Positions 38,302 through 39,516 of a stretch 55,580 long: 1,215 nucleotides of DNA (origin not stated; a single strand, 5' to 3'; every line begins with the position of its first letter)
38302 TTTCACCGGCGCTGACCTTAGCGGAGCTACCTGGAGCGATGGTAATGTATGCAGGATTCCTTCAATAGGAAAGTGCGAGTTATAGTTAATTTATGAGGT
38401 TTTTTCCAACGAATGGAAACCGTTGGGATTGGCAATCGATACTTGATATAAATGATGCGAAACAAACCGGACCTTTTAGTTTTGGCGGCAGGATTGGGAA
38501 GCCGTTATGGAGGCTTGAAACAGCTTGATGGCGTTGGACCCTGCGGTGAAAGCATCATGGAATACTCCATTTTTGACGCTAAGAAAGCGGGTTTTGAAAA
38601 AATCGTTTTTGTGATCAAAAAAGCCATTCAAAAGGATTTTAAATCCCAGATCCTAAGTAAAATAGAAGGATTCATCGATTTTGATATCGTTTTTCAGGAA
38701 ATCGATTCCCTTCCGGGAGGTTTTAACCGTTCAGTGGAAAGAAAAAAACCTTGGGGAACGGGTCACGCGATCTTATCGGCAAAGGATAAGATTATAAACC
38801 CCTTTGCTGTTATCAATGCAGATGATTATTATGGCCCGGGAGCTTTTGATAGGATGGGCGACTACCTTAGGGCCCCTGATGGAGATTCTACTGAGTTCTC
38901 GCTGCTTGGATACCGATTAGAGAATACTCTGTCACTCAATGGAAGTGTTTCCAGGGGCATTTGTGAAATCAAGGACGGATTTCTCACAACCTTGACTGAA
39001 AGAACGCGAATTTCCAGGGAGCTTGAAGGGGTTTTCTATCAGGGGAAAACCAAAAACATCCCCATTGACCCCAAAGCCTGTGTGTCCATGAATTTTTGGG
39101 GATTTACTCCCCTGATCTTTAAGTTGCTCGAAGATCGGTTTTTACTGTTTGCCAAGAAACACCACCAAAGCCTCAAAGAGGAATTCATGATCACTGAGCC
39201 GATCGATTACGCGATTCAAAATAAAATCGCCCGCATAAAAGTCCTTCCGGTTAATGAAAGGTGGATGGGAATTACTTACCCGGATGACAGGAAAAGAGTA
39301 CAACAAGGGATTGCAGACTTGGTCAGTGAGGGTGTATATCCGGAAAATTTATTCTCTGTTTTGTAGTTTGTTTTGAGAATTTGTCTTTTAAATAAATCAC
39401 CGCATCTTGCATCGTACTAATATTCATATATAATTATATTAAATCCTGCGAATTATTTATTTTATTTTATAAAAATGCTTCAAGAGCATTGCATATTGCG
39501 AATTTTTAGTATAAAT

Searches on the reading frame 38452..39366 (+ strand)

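Call 56: search_protein_families(library=pfam, proteins=[window:38452-39366:+], max_evalue=0.00001)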
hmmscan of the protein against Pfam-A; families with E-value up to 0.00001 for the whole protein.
window:38452-39366:+ (304 aa): 0 families

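Call 78: search_protein_families(library=pfam, proteins=[window:38452-39366:+], max_evalue=0.001)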
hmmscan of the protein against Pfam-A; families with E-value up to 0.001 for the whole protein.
window:38452-39366:+ (304 aa): 1 family
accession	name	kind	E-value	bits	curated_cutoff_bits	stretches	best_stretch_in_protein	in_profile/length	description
PF12804.13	NTP_transf_3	-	0.00064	20.4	27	1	9-57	2-48/160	MobA-like NTP transferase domain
